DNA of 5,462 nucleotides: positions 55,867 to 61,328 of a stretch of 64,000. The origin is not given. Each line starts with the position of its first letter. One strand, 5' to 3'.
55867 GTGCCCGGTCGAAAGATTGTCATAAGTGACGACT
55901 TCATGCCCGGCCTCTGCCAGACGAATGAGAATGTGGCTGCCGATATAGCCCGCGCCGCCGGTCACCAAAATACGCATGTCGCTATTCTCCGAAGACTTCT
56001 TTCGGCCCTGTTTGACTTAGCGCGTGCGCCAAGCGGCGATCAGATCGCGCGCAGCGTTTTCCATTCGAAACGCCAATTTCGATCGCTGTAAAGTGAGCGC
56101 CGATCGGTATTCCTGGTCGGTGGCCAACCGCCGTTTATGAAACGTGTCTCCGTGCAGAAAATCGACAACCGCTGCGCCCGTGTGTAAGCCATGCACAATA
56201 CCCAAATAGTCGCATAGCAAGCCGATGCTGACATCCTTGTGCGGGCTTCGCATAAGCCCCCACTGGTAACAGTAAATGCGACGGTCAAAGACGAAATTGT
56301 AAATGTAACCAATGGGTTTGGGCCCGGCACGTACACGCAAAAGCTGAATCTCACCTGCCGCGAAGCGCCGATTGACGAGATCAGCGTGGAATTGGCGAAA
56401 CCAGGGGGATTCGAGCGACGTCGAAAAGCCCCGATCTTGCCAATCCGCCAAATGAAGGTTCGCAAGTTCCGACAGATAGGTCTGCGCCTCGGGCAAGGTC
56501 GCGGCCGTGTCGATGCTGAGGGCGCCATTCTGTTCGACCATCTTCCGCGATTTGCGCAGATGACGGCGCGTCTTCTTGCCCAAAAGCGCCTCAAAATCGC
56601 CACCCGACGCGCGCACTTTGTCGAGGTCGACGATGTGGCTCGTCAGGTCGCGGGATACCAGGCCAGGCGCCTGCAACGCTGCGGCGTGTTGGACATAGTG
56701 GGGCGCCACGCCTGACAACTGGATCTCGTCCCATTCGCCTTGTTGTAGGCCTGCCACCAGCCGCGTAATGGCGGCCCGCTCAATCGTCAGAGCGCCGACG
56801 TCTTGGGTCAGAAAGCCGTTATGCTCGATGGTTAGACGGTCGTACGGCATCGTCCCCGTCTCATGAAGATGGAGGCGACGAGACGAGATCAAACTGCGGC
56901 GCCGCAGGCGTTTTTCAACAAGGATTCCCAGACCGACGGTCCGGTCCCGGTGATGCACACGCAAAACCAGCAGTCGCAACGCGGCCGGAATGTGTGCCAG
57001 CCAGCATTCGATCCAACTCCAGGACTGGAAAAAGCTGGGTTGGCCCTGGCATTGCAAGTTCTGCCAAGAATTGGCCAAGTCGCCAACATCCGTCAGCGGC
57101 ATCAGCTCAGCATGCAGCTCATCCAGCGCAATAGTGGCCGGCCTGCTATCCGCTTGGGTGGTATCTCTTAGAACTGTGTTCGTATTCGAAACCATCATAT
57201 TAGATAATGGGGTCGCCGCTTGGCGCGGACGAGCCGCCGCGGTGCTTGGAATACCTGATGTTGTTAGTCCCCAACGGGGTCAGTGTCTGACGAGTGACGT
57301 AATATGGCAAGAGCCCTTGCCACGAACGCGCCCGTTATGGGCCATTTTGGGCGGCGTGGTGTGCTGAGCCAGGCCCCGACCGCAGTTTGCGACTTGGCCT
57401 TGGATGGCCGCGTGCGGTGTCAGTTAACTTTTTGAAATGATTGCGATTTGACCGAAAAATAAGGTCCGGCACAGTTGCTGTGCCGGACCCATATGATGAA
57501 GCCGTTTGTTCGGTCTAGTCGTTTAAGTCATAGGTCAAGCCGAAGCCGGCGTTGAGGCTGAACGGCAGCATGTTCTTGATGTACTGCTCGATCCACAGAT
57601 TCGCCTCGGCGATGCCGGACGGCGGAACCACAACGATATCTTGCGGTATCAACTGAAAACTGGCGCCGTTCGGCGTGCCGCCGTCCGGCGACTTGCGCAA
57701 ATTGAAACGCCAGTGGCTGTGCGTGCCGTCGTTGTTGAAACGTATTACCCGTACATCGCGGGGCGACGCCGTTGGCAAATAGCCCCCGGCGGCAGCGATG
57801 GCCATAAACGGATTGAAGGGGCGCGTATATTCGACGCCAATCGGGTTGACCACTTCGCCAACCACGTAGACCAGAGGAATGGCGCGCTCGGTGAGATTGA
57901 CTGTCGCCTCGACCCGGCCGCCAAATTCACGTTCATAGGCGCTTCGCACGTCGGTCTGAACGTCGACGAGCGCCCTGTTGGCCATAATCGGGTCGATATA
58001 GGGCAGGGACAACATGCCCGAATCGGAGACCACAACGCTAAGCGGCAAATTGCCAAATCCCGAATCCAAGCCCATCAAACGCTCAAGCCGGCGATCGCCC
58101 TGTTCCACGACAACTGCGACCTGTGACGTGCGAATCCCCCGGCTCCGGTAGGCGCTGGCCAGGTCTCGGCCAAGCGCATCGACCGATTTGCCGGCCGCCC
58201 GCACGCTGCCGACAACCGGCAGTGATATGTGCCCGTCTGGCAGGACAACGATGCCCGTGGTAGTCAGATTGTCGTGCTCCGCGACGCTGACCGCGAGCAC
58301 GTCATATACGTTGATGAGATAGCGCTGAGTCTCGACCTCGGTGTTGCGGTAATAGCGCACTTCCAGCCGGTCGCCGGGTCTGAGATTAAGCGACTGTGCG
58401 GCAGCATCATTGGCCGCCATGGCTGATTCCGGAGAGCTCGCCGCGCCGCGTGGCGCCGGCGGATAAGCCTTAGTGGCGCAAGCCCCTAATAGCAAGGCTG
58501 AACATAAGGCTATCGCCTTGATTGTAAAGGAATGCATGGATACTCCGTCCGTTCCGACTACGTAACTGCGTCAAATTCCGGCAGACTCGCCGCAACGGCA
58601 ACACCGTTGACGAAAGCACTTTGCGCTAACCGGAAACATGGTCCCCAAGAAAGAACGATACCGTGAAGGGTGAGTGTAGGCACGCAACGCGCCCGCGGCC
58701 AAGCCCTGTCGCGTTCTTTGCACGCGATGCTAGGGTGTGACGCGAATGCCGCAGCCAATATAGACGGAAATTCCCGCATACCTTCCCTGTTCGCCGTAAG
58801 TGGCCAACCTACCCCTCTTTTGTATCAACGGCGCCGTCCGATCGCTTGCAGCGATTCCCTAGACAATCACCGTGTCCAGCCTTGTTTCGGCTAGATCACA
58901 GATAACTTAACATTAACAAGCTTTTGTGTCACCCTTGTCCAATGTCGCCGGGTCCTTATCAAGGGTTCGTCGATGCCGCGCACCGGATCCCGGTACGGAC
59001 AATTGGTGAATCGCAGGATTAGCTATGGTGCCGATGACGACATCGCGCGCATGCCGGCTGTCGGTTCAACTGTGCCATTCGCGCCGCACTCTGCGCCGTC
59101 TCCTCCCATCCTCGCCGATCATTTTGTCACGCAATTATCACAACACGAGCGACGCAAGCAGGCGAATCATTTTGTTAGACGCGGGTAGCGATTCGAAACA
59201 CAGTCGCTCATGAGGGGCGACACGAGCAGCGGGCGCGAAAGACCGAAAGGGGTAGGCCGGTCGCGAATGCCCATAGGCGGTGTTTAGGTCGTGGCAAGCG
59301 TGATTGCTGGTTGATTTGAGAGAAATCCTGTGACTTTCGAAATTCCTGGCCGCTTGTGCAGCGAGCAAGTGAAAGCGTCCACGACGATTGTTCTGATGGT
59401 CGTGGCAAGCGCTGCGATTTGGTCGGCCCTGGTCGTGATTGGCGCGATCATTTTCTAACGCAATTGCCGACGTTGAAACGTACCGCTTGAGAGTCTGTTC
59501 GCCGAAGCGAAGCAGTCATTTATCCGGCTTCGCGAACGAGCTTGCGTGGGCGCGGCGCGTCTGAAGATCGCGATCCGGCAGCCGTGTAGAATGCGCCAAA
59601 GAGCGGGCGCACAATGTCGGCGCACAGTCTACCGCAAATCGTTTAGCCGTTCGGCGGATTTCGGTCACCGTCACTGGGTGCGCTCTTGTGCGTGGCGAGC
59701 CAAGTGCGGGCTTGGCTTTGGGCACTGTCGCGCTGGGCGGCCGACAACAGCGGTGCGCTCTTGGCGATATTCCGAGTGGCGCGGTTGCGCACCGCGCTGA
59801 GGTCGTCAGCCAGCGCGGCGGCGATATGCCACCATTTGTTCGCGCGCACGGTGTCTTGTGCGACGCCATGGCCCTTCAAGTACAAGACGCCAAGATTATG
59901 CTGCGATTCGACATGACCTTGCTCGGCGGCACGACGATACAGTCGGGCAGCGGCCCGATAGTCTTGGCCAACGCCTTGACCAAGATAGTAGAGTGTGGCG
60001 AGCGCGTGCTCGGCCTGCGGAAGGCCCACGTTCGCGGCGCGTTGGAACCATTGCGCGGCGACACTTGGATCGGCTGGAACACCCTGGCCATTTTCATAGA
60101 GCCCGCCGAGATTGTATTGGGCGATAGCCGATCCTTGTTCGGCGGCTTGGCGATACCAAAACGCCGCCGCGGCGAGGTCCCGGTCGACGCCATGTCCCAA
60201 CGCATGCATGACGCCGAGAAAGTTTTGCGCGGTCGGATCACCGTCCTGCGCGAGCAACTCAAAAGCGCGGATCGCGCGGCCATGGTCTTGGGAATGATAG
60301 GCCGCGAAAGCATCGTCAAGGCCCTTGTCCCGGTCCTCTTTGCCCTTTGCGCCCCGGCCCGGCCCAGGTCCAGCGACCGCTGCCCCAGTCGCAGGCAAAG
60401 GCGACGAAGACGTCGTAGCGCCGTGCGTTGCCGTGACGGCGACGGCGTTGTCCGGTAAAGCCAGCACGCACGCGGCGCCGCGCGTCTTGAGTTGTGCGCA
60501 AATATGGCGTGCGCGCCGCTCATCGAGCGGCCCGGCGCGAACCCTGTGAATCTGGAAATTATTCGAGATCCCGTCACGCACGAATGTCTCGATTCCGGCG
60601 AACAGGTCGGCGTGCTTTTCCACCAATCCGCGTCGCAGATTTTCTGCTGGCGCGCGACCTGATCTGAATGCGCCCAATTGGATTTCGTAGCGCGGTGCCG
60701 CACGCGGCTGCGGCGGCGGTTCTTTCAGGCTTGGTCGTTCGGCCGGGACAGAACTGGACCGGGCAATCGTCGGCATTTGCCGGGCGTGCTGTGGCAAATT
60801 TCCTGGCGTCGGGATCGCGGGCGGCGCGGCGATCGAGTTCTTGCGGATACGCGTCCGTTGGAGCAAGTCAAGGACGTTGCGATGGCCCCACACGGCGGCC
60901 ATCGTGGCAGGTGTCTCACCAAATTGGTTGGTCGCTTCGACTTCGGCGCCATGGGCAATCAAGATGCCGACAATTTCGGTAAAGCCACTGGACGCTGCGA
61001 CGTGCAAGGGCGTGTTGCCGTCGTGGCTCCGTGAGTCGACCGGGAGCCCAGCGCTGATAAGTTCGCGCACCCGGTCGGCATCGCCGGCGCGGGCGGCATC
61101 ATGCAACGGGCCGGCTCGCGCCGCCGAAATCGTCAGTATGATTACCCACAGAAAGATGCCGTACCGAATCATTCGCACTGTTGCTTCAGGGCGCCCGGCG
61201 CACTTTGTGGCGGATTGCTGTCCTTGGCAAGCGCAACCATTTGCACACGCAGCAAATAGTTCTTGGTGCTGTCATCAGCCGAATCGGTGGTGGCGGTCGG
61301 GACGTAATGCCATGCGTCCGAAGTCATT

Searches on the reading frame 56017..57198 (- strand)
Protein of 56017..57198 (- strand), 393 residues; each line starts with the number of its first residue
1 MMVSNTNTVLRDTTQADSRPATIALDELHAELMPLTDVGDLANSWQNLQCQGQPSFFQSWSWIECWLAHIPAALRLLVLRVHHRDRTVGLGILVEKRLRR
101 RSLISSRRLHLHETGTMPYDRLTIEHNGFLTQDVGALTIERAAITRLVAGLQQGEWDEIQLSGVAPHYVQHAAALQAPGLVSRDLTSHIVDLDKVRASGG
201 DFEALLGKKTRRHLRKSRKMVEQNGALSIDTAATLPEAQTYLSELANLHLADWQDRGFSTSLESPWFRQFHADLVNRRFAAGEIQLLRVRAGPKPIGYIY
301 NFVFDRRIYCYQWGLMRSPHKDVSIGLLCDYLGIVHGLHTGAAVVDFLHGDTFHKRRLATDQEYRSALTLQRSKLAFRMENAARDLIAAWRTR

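Call 3: search_protein_families(library=pfam, proteins=[window:56017-57198:-], max_evalue=0.01)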
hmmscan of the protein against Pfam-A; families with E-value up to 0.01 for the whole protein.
window:56017-57198:- (393 aa): 2 families
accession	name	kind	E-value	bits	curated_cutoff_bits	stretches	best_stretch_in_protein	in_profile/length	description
PF13480.13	Acetyltransf_6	-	2.8e-22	79.8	22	1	208-356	1-143/143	Acetyltransferase (GNAT) domain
PF04339.18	FemAB_like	-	0.00093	18.9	27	1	152-318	124-284/369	Peptidogalycan biosysnthesis/recognition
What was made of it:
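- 56017..57198 (-): Acetyltransf_6 (FemAB-like GNAT) protein, a type that recurs in related EPS clusters. Pfam PF13480, 2.8e-22 (call 3).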

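Call 4: search_protein_families(library=ncbifam, proteins=[window:56017-57198:-], max_evalue=0.01)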
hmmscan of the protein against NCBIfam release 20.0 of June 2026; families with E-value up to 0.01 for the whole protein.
window:56017-57198:- (393 aa): 0 families

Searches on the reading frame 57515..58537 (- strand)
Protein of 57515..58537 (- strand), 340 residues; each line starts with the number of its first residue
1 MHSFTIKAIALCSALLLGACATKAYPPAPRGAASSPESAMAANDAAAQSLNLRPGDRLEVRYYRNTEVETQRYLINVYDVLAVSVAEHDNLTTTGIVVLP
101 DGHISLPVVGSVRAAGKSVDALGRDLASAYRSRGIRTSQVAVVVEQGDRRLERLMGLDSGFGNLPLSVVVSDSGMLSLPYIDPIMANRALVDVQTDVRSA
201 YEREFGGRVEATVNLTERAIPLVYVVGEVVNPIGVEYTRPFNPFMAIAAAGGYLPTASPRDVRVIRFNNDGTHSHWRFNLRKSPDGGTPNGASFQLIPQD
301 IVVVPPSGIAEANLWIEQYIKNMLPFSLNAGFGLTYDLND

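Call 3: search_protein_families(library=pfam, proteins=[window:57515-58537:-], max_evalue=0.01)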
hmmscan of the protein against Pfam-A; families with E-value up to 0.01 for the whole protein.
window:57515-58537:- (340 aa): 3 families
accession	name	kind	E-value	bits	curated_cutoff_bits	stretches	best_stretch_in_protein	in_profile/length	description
PF02563.21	Poly_export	-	1.3e-22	80.2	28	1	69-144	3-76/77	Polysaccharide biosynthesis/export protein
PF10531.15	SLBB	-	3.3e-07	30.4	27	1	223-272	2-50/55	SLBB domain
PF22461.2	SLBB_2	-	2.4e-05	24.8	27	1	222-304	2-79/79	SLBB domain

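Call 4: search_protein_families(library=ncbifam, proteins=[window:57515-58537:-], max_evalue=0.01)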
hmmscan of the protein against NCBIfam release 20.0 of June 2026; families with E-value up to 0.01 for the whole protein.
window:57515-58537:- (340 aa): 5 families
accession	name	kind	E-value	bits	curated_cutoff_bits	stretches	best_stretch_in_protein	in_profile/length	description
TIGR03027.2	pepcterm_export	equivalog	3.7e-21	75.6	180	1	72-306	2-166/169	XrtA/PEP-CTERM system exopolysaccharide export protein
NF041843.1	EpsY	equivalog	1e-13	51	320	2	59-146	38-124/211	exopolysaccharide export protein EpsY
TIGR03028.1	EpsE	equivalog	5.7e-10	38.9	262.65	1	73-177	2-106/239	polysaccharide export protein EpsE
NF011658.0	PRK15078.1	subfamily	7.2e-08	31.6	333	1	65-144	77-165/380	polysaccharide export protein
TIGR01439.1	lp_hng_hel_AbrB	domain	0.0088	15.8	28.3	0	48-69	18-39/44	transcriptional regulator, AbrB family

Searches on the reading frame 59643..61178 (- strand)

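Call 3: search_protein_families(library=pfam, proteins=[window:59643-61178:-], max_evalue=0.01)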
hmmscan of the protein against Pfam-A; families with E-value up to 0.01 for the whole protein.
window:59643-61178:- (511 aa): 7 families
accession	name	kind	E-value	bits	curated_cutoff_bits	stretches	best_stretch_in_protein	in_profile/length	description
PF08238.18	Sel1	-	1.1e-38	130.7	30.7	4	351-383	1-33/36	Sel1 repeat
PF12796.13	Ank_2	-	1.7e-15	57.8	27.3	1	25-108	1-81/90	Ankyrin repeats (3 copies)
PF00023.36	Ank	-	1.4e-14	53.8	21.1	1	53-84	1-32/33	Ankyrin repeat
PF13637.12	Ank_4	-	6.4e-14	52.2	22.7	2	25-70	1-46/50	Ankyrin repeats (many copies)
PF13606.12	Ank_3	-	3.4e-09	36.5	22.3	1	53-81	1-29/30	Ankyrin repeat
PF13857.12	Ank_5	-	8.7e-07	29.6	27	1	40-94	1-56/56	Ankyrin repeats (many copies)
PF05036.18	SPOR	-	6e-06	26.9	21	1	162-238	3-73/76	SPOR domain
